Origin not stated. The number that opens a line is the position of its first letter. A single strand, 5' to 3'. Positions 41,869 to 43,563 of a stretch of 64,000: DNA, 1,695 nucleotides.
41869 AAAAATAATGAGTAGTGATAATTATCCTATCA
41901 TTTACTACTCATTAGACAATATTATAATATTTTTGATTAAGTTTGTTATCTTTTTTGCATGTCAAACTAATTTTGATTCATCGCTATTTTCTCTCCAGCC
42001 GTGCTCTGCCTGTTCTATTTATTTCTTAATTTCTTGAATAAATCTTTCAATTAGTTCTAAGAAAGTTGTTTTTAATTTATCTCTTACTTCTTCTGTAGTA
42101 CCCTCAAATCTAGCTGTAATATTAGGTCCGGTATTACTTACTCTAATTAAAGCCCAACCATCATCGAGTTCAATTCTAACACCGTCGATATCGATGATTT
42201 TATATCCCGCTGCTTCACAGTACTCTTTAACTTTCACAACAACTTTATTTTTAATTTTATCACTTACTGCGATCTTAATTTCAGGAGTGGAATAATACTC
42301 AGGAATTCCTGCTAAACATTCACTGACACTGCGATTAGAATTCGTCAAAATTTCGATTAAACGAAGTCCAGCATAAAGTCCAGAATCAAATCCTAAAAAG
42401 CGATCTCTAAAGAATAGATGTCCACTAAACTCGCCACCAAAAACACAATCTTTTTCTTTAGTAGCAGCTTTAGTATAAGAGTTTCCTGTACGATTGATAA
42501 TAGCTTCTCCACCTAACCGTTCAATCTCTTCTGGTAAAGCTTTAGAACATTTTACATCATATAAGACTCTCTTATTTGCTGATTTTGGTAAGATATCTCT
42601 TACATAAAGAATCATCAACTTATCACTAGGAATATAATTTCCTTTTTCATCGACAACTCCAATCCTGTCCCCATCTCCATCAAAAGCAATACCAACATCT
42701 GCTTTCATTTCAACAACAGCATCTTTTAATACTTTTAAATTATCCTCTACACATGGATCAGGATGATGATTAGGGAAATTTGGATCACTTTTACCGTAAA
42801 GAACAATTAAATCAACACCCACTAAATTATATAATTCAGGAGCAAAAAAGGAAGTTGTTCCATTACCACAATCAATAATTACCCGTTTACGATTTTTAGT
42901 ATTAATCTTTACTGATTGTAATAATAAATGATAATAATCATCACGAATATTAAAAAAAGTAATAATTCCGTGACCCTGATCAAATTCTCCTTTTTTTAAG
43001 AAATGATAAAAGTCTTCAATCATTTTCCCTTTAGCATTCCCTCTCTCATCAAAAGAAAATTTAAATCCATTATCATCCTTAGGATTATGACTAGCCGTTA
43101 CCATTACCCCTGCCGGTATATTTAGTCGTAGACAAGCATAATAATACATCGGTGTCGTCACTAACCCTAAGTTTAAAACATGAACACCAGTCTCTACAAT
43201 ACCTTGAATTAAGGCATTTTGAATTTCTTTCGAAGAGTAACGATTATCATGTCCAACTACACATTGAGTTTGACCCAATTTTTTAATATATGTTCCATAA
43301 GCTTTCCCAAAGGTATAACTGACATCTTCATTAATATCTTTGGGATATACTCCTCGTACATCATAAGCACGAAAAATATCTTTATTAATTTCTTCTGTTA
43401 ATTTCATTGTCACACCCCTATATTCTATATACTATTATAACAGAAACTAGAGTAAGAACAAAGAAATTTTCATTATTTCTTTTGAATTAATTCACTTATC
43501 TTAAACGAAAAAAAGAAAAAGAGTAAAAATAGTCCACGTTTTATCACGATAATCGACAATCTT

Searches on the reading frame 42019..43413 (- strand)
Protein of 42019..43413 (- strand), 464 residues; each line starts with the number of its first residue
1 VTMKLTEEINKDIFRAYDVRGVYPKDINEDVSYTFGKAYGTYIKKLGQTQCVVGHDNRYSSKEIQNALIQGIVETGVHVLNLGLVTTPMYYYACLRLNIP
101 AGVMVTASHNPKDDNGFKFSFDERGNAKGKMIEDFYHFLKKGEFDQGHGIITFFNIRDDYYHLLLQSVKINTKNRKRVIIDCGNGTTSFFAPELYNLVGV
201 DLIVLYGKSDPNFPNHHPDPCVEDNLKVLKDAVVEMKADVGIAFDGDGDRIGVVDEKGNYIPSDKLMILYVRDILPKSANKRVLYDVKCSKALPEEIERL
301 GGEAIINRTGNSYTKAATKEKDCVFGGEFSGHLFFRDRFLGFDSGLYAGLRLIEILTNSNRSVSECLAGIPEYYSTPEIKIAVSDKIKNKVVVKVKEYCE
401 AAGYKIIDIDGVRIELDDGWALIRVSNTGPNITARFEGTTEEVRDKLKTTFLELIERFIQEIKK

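Call 30: find_homologous_proteins(query=window:42019-43413:-, max_evalue=1e-100)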
Query window:42019-43413:- (464 aa): 6737 proteins with E <= 1e-100 among 8000 candidates; the best 120 are listed.
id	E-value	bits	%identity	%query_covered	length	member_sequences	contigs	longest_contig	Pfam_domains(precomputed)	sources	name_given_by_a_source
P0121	7.7e-284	959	91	99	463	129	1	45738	PF02878.23,PF00408.27,PF02879.23,PF02880.23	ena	-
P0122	4.4e-232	789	72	98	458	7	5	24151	PF02878.23,PF00408.27,PF02879.23,PF02880.23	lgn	-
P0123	8.7e-231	784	72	99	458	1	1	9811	PF02878.23,PF00408.27,PF02879.23,PF02880.23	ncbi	-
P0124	1.1e-230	784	71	98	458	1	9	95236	PF02878.23,PF00408.27,PF02879.23,PF02880.23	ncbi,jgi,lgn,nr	ncbi:MAG: phosphomannomutase/phosphoglucomutase [Firmicutes bacterium]|nr:phosphomannomutase/phospho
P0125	4.8e-230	782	72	98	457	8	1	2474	PF02878.23,PF00408.27,PF02879.23,PF02880.23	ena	-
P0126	2.2e-229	780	72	98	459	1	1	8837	PF02878.23,PF00408.27,PF02879.23,PF02880.23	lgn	-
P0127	3.9e-229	779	72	99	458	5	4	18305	PF02878.23,PF00408.27,PF02879.23,PF02880.23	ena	-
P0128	5.9e-229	778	72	98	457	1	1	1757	PF02878.23,PF00408.27,PF02879.23,PF02880.23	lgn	-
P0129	2.0e-228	777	71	98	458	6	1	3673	PF02878.23,PF00408.27,PF02879.23,PF02880.23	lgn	-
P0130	8.8e-228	774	70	98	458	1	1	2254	PF02878.23,PF00408.27,PF02879.23,PF02880.23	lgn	-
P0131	2.2e-227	773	72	98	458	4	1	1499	PF02878.23,PF00408.27,PF02879.23,PF02880.23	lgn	-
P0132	3.2e-227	773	70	98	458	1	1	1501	PF02878.23,PF00408.27,PF02879.23,PF02880.23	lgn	-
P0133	5.7e-227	772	69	99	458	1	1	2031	PF02878.23,PF00408.27,PF02879.23,PF02880.23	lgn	-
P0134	2.8e-226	769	70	98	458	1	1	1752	PF02878.23,PF00408.27,PF02879.23,PF02880.23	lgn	-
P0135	4.4e-226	769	70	98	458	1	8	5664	PF02878.23,PF00408.27,PF02879.23,PF02880.23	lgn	-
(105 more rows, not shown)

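Call 31: find_encoding_contigs(protein=P0121, flank=10000, max_places=6)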
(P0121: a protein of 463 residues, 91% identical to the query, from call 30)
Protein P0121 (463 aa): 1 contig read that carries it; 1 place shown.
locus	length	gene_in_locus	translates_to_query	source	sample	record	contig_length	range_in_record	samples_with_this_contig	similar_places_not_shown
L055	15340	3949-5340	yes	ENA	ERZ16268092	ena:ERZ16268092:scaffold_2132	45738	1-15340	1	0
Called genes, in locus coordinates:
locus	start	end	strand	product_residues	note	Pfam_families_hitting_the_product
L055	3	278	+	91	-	?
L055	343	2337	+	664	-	PF00456:Transketolase_N, PF02779:Transket_pyr, PF22613:Transketolase_C_1, PF02780:Transketolase_C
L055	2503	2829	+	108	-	PF10747:SirA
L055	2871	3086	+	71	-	PF03672:UPF0154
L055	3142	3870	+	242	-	-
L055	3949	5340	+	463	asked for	PF02878:PGM_PMM_I, PF02879:PGM_PMM_II, PF02880:PGM_PMM_III, PF00408:PGM_PMM_IV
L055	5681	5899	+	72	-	-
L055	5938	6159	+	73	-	-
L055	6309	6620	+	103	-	-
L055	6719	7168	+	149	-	-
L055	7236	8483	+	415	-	-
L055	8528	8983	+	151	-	PF10903:DUF2691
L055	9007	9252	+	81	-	-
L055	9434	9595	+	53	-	-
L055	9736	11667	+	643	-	PF02518:HATPase_c, PF00204:DNA_gyraseB, PF01751:Toprim, PF00986:DNA_gyraseB_C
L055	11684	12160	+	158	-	-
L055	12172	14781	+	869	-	PF00521:DNA_topoisoIV, PF03989:DNA_gyraseA_C (weak)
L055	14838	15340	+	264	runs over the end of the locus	-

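Call 32: find_encoding_contigs(protein=P0124, flank=10000, max_places=4)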
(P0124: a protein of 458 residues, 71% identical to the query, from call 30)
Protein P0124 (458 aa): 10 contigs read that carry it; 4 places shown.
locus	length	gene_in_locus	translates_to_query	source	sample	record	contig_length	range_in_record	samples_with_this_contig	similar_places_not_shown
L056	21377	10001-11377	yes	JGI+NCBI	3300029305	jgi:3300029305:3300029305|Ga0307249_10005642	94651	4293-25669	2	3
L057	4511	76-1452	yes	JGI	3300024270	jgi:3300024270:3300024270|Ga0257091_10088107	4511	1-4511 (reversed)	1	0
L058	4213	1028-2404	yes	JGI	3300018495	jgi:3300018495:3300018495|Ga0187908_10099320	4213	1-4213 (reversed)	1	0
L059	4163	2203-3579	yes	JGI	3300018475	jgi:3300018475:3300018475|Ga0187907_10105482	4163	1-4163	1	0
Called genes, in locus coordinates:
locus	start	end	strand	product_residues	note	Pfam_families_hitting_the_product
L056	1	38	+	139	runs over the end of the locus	-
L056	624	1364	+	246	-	PF15515:MvaI_BcnI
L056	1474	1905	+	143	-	PF17013:Acetyltransf_15 (weak), PF00583:Acetyltransf_1, PF13673:Acetyltransf_10, PF13508:Acetyltransf_7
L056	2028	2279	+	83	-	-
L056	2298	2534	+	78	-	-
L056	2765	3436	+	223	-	PF02223:Thymidylate_kin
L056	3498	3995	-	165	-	-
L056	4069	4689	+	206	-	PF05762:VWA_CoxE (weak), PF13519:VWA_2 (weak)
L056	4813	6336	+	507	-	PF02368:Big_2, PF12733:Cadherin-like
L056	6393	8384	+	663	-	PF00456:Transketolase_N, PF02779:Transket_pyr, PF22613:Transketolase_C_1, PF02780:Transketolase_C (weak)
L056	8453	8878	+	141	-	PF10747:SirA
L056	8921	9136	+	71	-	PF03672:UPF0154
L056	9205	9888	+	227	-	-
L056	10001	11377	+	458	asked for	PF02878:PGM_PMM_I, PF02879:PGM_PMM_II, PF02880:PGM_PMM_III, PF00408:PGM_PMM_IV (weak)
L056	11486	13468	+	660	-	PF02518:HATPase_c, PF00204:DNA_gyraseB, PF01751:Toprim, PF00986:DNA_gyraseB_C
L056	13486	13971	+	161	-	-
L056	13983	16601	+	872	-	PF00521:DNA_topoisoIV, PF03989:DNA_gyraseA_C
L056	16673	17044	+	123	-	PF14071:YlbD_coat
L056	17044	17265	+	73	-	PF14003:YlbE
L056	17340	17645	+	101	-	-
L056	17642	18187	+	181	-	PF03602:Cons_hypoth95, PF02005:TRM (weak), PF05175:MTS, PF00145:DNA_methylase (weak), PF09445:Methyltransf_15 (weak), PF13649:Methyltransf_25, PF13847:Methyltransf_31 (weak), PF01861:BpsA_C (weak), +1 more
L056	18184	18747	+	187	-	PF00300:His_Phos_1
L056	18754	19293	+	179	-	-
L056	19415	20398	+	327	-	PF03444:WHD_HrcA (weak), PF01628:HrcA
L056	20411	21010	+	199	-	PF01025:GrpE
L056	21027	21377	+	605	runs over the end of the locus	PF00012:HSP70, PF06723:MreB_Mbl, PF00012:HSP70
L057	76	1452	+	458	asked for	PF02878:PGM_PMM_I, PF02879:PGM_PMM_II, PF02880:PGM_PMM_III, PF00408:PGM_PMM_IV (weak)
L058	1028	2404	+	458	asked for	PF02878:PGM_PMM_I, PF02879:PGM_PMM_II, PF02880:PGM_PMM_III, PF00408:PGM_PMM_IV (weak)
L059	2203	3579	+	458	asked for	PF02878:PGM_PMM_I, PF02879:PGM_PMM_II, PF02880:PGM_PMM_III, PF00408:PGM_PMM_IV (weak)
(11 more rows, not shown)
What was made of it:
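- L056 has an empty site, with glmM followed directly by parE (call 32).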

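Call 56: search_protein_families(library=pfam, proteins=[L055:7236-8483:+], max_evalue=0.01)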
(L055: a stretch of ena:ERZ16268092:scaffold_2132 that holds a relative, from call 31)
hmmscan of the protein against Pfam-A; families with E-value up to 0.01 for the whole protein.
L055:7236-8483:+ (415 aa): 2 families
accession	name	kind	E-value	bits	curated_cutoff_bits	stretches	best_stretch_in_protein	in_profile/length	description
PF08507.15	COPI_assoc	-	0.0011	19.5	30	1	24-73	62-108/130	COPI associated protein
PF14317.12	YcxB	-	0.0069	16.6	23.3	0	98-159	1-59/61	YcxB-like protein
